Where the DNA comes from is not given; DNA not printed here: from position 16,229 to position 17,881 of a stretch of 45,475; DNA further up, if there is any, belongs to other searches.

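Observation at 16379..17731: GT2-cytidylyltransferase fusion B shows degenerate catalytic motifs in both halves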

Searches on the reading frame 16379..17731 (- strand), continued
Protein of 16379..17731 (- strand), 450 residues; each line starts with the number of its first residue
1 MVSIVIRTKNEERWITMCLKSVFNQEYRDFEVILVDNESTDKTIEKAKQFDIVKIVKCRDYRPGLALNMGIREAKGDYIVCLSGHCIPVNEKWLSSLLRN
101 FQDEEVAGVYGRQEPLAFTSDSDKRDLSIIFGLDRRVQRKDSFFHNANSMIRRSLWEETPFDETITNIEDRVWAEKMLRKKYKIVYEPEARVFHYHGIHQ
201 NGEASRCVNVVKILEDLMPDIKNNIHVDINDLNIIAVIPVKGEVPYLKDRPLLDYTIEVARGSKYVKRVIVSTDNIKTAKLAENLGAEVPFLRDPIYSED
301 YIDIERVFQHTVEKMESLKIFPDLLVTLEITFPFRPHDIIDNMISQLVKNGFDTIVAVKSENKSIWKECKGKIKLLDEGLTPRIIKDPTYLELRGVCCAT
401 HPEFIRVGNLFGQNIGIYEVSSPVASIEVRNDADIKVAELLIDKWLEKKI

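Call 32: predict_structure(alignment_id=A2)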
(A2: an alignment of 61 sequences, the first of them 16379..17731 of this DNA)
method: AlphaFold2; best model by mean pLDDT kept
length: 450 residues; sequences in the alignment: 61
mean_pLDDT: 72.7   pTM: 0.47
mean pLDDT of the five models: 72.7, 72.5, 70.3, 69.8, 68.2
residues with pLDDT >= 90: 145; 70-90: 143; 50-70: 47; < 50: 115
segments of 3 or more residues with pLDDT < 50: 117-134, 196-227, 351-369, 372-389, 397-420
pLDDT, mean of each block of 10 residues (from residue 1): 93 81 96 93 91 94 89 97 86 96 94 59 43 60 77 96 73 86 89 55 38 40 52 85 89 92 92 95 96 82 69 81 76 77 69 31 40 44 40 42 29 40 67 85 72
secondary structure, 60 per line:
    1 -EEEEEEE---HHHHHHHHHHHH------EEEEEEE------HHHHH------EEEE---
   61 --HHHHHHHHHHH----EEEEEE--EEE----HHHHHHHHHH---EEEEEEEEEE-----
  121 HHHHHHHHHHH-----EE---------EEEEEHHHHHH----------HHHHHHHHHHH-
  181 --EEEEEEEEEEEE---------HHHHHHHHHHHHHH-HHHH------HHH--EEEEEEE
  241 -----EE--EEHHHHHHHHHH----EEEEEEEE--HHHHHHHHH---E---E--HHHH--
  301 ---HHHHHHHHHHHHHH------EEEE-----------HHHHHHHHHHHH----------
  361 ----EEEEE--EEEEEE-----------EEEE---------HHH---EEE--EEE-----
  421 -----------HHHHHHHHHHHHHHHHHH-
elements in order: E2-8 H12-23 E30-36 H43-47 E54-57 H63-73 E78-83 E86-88 H93-102 E106-115 H121-131 E148-152 H153-158 H169-179 E183-194 H204-217 H219-222 E234-240 H252-261 E266-273 H276-284 H295-298 H304-317 E324-327 H339-350 E365-369 E372-377 E389-392 E408-410 E413-415 H432-449

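Call 36: fold_search(model_id=the predicted structure, library=pdb)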
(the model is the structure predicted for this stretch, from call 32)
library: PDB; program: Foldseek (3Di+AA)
matches with E <= 10: 1548; with E <= 0.001: 363
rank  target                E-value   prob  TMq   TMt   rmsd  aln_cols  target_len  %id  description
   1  8vh8_A                5.4e-14  1.00  0.36  0.31  21.5       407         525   15  Crystal structure of heparosan synthase 2 from Pasteurella multocida at 2.85 A (released 2024-09-04)
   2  2z86_B                9.8e-14  1.00  0.37  0.28  20.2       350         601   18  Crystal structure of chondroitin polymerase from Escherichia coli strain K4 (K4CP) complexed with UDP-GlcUA and UDP (released 2008-09-16)
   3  8vh8_C                9.8e-14  1.00  0.36  0.31  21.4       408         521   16  Crystal structure of heparosan synthase 2 from Pasteurella multocida at 2.85 A (released 2024-09-04)
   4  8viw_A                1.1e-13  1.00  0.37  0.31  21.6       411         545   14  Cryo-EM structure of heparosan synthase 2 from Pasteurella multocida with polysaccharide in the GlcNAc-T active site (released 2024-07-24)
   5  2z86_D                1.4e-13  1.00  0.37  0.29  20.3       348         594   17  Crystal structure of chondroitin polymerase from Escherichia coli strain K4 (K4CP) complexed with UDP-GlcUA and UDP (released 2008-09-16)
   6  8vh7_A                1.5e-13  1.00  0.35  0.30  21.7       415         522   16  Crystal structure of heparosan synthase 2 from Pasteurella multocida at 1.98 A (released 2024-07-24)
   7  2z87_B                2.2e-13  1.00  0.36  0.28  20.4       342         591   18  Crystal structure of chondroitin polymerase from Escherichia coli strain K4 (K4CP) complexed with UDP-GalNAc and UDP (released 2008-09-16)
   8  8vh8_D                2.3e-13  1.00  0.36  0.31  21.2       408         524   16  Crystal structure of heparosan synthase 2 from Pasteurella multocida at 2.85 A (released 2024-09-04)
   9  2z86_C                2.9e-13  1.00  0.40  0.30  19.1       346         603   18  Crystal structure of chondroitin polymerase from Escherichia coli strain K4 (K4CP) complexed with UDP-GlcUA and UDP (released 2008-09-16)
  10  2z87_A                3.9e-13  1.00  0.37  0.28  20.7       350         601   18  Crystal structure of chondroitin polymerase from Escherichia coli strain K4 (K4CP) complexed with UDP-GalNAc and UDP (released 2008-09-16)
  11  8vh7_B                5.0e-13  1.00  0.36  0.32  21.7       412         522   16  Crystal structure of heparosan synthase 2 from Pasteurella multocida at 1.98 A (released 2024-07-24)
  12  6yv7_B                8.7e-13  1.00  0.38  0.48   5.6       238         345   20  Mannosyltransferase PcManGT from Pyrobaculum calidifontis (released 2020-07-22)
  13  9omm_A                1.2e-12  1.00  0.38  0.63   5.6       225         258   19  WrtF fucosyltransferase - tetrasaccharide product (released 2025-10-29)
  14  8vh8_B                1.5e-12  1.00  0.33  0.29  21.4       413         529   14  Crystal structure of heparosan synthase 2 from Pasteurella multocida at 2.85 A (released 2024-09-04)
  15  9jn3_A                3.7e-12  1.00  0.36  0.52   6.9       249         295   19  Crystal structure of AvpGT in complex with Ara-A (released 2025-01-29)
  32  6p61_B                5.3e-11  1.00  0.35  0.76   4.1       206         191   22  Structure of a Glycosyltransferase from Leptospira borgpetersenii serovar Hardjo-bovis (strain JB197) (released 2019-07-10)
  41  6p61_C                1.9e-10  1.00  0.34  0.74   4.0       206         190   23  Structure of a Glycosyltransferase from Leptospira borgpetersenii serovar Hardjo-bovis (strain JB197) (released 2019-07-10)
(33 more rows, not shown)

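Call 38: search_protein_families(library=pfam, proteins=[L001:6435-7478:+, L001:11369-13285:+], max_evalue=0.01)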
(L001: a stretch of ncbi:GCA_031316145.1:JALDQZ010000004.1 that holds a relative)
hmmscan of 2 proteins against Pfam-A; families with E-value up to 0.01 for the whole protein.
L001:6435-7478:+ (347 aa): 1 family
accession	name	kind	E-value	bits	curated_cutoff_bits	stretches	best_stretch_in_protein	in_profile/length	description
PF02615.19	Ldh_2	-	2e-104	349.7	38.8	1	4-331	1-331/333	Malate/L-lactate dehydrogenase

L001:11369-13285:+ (638 aa): 2 families
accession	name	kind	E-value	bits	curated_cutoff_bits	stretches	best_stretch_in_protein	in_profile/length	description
PF20471.4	DUF6716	-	0.00032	20.2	27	1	524-563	248-287/342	Putative glycosyltransferase (DUF6716)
PF01797.21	Y1_Tnp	-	0.0045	17.6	23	0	145-190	24-70/121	Transposase IS200 like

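Call 42: search_solved_structures(query=L001:6435-7478:+, max_evalue=1e-10)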
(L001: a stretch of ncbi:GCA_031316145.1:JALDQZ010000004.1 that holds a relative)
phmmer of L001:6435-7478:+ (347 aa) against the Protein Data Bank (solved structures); distinct sequences matched with E-value up to 1e-10: 13.
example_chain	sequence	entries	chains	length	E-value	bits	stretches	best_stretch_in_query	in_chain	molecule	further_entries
1z2i_A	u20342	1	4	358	4.3e-61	210.3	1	2-340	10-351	malate dehydrogenase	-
1v9n_A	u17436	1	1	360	4.2e-58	200.5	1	4-340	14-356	Malate dehydrogenase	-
1vbi_A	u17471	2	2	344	2.6e-49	171.6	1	6-324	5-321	Type 2 malate/lactate dehydrogenase | malate/L-lactate dehydrogenase family protein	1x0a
2x06_A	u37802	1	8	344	1.7e-48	168.9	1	3-339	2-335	L-SULFOLACTATE DEHYDROGENASE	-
4fjs_A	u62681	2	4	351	1.4e-46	162.6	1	5-322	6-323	Ureidoglycolate dehydrogenase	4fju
1xrh_A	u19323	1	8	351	1.6e-46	162.4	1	6-322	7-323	Ureidoglycolate Dehydrogenase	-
4h8a_A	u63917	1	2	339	1.9e-46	162.2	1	5-308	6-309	Ureidoglycolate dehydrogenase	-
3i0p_A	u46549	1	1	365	3.1e-45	158.2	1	5-345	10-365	Malate dehydrogenase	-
3uoe_A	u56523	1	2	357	3.4e-36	128.5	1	12-252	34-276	Dehydrogenase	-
2g8y_A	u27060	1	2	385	5.6e-32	114.7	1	6-332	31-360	Malate/L-lactate dehydrogenases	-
1wtj_A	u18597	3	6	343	3.5e-29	105.5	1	11-243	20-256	ureidoglycolate dehydrogenase | delta1-piperideine-2-carboxylate reductase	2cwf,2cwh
1s20_A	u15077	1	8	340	3.5e-24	89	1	7-334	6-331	Hypothetical oxidoreductase yiaK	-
1nxu_A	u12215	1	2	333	5.3e-24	88.4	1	7-327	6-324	Hypothetical oxidoreductase yiaK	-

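Call 51: search_solved_structures(query=A4, max_evalue=5, show_alignments=2)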
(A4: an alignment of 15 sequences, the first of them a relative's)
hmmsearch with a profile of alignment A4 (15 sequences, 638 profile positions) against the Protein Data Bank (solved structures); distinct sequences matched with E-value up to 5: 0.

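Call 53: search_protein_families(library=ncbifam, proteins=[L001:6435-7478:+, L004:6487-6942:+, L001:11369-13285:+], max_evalue=0.00001)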
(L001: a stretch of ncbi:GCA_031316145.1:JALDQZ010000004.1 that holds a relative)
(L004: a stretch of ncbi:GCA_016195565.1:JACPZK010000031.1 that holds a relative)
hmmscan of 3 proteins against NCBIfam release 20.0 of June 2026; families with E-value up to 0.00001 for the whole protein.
L001:6435-7478:+ (347 aa): 5 families
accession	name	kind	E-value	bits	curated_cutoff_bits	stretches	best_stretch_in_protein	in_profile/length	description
NF011599.0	PRK15025.1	equivalog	7.3e-66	222.7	356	1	3-330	2-329/349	ureidoglycolate dehydrogenase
NF040650.1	sulfolac_dhydr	equivalog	2e-65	221.2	500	1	4-343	3-337/339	L-sulfolactate dehydrogenase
TIGR03175.1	AllD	equivalog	1.3e-63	215.2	496.2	1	4-330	3-329/349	ureidoglycolate dehydrogenase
NF007504.0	PRK10098.1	equivalog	8.1e-49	166.3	336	1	4-334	7-339/360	malate/lactate/ureidoglycolate dehydrogenase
NF009750.0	PRK13260.1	equivalog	3.9e-41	141.2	316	1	4-327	3-324/332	3-dehydro-L-gulonate 2-dehydrogenase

L004:6487-6942:+ (151 aa): 3 families
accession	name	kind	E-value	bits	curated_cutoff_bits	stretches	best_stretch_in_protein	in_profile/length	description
TIGR00022.1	TIGR00022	subfamily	5.2e-38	130.2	45.5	1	19-151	19-152/155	YhcH/YjgK/YiaL family protein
NF040884.1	acetylneur_anom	equivalog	1e-35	122.9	160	1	1-150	1-151/155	N-acetylneuraminate anomerase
NF007571.0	PRK10202.1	equivalog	9.5e-11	41.8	146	1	31-151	31-141/149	beta-galactosidase subunit beta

L001:11369-13285:+ (638 aa): 0 families

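Call 60: search_dna_similar(query=window:16379-17731:-, collection=plasmids, mode=protein, max_evalue=1e-20, max_rows=10)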
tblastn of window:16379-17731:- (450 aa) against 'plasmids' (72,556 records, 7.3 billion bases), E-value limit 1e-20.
Records with a match: 12; places in all: 13; records where one place covers at least 80% of the query: 0.
Best place of each record, by identity: <60% 12.
By first word of the organism name: Lactiplantibacillus 5; Gloeothece 2; Pararhizobium 1; Sulfitobacter 1; Gemmobacter 1; Thalassovita 1; Levilactobacillus 1.
By predicted mobility (MOB-suite, as given by PLSDB): non-mobilizable 6; mobilizable 4; conjugative 2.
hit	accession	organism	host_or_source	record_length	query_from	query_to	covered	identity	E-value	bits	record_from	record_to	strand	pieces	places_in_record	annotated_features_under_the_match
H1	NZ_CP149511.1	Pararhizobium sp. A13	Aeschynomene indica,cell ...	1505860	2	232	51%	34.5%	1e-30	133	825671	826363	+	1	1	none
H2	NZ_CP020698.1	Sulfitobacter sp. D7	calanoid copepod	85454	2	243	54%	32.5%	1e-25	117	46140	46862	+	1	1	glycosyltransferase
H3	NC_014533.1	Gloeothece verrucosa PCC 7822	fresh water in rice field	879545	2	196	43%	40.1%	1e-37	153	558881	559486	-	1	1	glycosyltransferase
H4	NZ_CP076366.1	Gemmobacter fulvus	cell culture,Anabaena culture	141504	2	222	49%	34.2%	9e-27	121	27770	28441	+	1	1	glycosyltransferase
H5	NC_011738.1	Gloeothece citriformis PCC 7424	-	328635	1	197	44%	38.2%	2e-36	150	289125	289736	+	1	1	glycosyltransferase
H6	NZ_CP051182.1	Thalassovita gelatinovora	cell culture,IAM12617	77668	1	221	49%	33.2%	3e-28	125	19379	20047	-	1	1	glycosyltransferase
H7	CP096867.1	Lactiplantibacillus plantarum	pure culture,mulberry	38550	2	197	44%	32.2%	1e-22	108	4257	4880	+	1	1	glycosyltransferase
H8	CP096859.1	Lactiplantibacillus plantarum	pure culture,blueberry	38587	2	197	44%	32.2%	1e-22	108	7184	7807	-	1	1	glycosyltransferase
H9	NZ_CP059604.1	Levilactobacillus suantsaii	-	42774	2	197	44%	32.2%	1e-22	108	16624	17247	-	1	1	glycosyltransferase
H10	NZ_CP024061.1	Lactiplantibacillus plantarum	sample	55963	2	197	44%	32.2%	1e-22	108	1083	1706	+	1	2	glycosyltransferase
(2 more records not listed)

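Call 61: search_dna_similar(query=window:16379-17731:-, collection=phages, mode=protein, max_evalue=1e-20, max_rows=10)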
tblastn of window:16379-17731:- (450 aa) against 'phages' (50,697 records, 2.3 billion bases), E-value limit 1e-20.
No match.

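Call 63: get_annotated_region(hit=H3, flank=7000)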
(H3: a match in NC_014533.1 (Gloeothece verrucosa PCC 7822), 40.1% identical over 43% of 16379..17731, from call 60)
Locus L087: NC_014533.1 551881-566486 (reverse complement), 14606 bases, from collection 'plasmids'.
description: Gloeothece verrucosa PCC 7822 plasmid Cy782201, complete sequence
organism: Gloeothece verrucosa PCC 7822 (NCBI taxid 497965)
taxonomy: Bacteria; Cyanobacteriota; Cyanophyceae; Chroococcales; Aphanothecaceae; Gloeothece; Gloeothece verrucosa; Gloeothece verrucosa PCC 7822
host: -; source: fresh water in rice field; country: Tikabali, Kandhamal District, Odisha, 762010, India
typing (MOB-suite, as given by PLSDB): non-mobilizable; mating-pair formation MPF_T
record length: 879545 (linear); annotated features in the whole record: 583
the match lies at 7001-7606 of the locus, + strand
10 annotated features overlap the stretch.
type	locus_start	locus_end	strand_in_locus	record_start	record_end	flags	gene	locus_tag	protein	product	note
CDS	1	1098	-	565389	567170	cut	-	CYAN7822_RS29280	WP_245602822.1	ABC transporter ATP-binding protein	-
CDS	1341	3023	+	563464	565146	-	-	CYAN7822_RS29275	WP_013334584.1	ABC transporter ATP-binding protein/permease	-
CDS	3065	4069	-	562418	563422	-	-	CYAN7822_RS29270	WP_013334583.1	hypothetical protein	-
CDS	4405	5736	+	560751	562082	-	-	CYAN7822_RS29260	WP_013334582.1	glycosyltransferase family 1 protein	-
CDS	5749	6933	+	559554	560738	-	-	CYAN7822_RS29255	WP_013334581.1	glycosyltransferase family 4 protein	-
CDS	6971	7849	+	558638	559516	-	-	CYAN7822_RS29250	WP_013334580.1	glycosyltransferase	-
CDS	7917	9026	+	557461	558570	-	-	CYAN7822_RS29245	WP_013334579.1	polysaccharide pyruvyl transferase family protein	-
CDS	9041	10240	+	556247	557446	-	-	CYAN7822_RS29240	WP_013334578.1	hypothetical protein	-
CDS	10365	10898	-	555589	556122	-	-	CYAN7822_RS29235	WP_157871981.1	hypothetical protein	-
CDS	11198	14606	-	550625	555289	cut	-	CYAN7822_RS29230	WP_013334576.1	non-ribosomal peptide synthetase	-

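Call 64: get_annotated_region(hit=H1, flank=6000)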
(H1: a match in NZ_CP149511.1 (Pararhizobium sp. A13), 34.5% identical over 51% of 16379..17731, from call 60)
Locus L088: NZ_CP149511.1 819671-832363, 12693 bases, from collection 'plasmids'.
description: Pararhizobium sp. A13 plasmid pPspA13b, complete sequence
organism: Pararhizobium sp. A13 (NCBI taxid 3133975)
taxonomy: Bacteria; Pseudomonadota; Alphaproteobacteria; Hyphomicrobiales; Rhizobiaceae; Pararhizobium; Pararhizobium sp. A13
host: -; source: Aeschynomene indica,cell culture,root-nodule; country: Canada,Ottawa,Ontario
typing (MOB-suite, as given by PLSDB): non-mobilizable; mating-pair formation MPF_T
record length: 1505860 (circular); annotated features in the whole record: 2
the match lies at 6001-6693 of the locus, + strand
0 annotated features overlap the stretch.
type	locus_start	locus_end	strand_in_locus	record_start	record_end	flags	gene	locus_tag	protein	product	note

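Call 66: get_annotated_region(hit=H7, flank=5000)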
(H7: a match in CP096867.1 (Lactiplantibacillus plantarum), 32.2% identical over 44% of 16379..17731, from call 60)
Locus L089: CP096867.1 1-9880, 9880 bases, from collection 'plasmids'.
description: Lactiplantibacillus plantarum strain SS6 plasmid unnamed3, complete sequence
organism: Lactiplantibacillus plantarum (NCBI taxid 1590)
taxonomy: Bacteria; Bacillota; Bacilli; Lactobacillales; Lactobacillaceae; Lactiplantibacillus; Lactiplantibacillus plantarum
host: -; source: pure culture,mulberry; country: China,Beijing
typing (MOB-suite, as given by PLSDB): mobilizable; replicon rep_cluster_731; relaxase MOBP,MOBQ
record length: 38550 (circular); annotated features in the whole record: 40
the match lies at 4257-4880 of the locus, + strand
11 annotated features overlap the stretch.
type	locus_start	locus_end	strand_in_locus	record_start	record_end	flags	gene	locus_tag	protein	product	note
CDS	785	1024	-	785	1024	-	-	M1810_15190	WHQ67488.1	hypothetical protein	-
CDS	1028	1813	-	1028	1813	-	-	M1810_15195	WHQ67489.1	AAA family ATPase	-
CDS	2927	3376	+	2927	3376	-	-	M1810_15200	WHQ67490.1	UDP-N-acetylglucosamine transferase subunit ALG14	-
CDS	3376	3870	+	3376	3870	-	-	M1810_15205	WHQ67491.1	glycosyl transferase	-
CDS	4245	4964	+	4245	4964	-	-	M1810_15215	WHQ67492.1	glycosyltransferase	-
CDS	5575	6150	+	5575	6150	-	-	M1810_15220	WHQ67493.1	hypothetical protein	-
CDS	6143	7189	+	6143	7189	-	-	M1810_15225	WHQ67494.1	glycosyltransferase family 2 protein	-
CDS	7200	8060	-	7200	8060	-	-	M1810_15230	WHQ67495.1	IS982 family transposase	-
CDS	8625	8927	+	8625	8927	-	-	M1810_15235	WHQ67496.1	VanZ family protein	-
CDS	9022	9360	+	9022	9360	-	-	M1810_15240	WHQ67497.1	hypothetical protein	-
CDS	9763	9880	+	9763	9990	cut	-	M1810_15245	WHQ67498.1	Wzz/FepE/Etk N-terminal domain-containing protein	-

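Call 75: find_encoding_contigs(protein=window:16379-17731:-, flank=2000, max_places=2)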
Protein window:16379-17731:- (450 aa): no gene with exactly this product is on record in the collection.

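Call 76: find_encoding_contigs(protein=P0006, flank=9000, max_places=1)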
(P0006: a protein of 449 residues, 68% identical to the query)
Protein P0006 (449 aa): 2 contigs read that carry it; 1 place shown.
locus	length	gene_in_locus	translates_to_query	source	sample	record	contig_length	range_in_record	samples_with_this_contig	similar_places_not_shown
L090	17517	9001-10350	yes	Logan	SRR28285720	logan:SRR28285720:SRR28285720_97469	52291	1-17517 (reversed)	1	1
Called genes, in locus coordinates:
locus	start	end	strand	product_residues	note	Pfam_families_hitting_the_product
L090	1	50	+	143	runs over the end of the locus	PF19588:SxtJ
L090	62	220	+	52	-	PF19451:DUF5989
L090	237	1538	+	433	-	PF00657:Lipase_GDSL, PF13472:Lipase_GDSL_2 (weak)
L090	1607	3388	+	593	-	PF00664:ABC_membrane, PF00005:ABC_tran, PF02463:SMC_N, PF13555:AAA_29 (faint)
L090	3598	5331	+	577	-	PF02310:B12-binding, PF04055:Radical_SAM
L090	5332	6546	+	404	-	PF01408:GFO_IDH_MocA, PF02894:GFO_IDH_MocA_C (weak), PF22725:GFO_IDH_MocA_C3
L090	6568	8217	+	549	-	PF04295:GD_AH_second, PF20629:GD_AH_C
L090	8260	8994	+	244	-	PF02348:CTP_transf_3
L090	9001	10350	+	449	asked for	PF00535:Glycos_transf_2, PF13641:Glyco_tranf_2_3 (weak), PF02348:CTP_transf_3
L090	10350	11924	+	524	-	-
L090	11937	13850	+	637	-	PF07940:Hepar_II_III_C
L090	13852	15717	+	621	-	PF13522:GATase_6, PF13537:GATase_7, PF00733:Asn_synthase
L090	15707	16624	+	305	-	PF13506:Glyco_transf_21, PF13641:Glyco_tranf_2_3, PF00535:Glycos_transf_2, PF10111:Glyco_tranf_2_2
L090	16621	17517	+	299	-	?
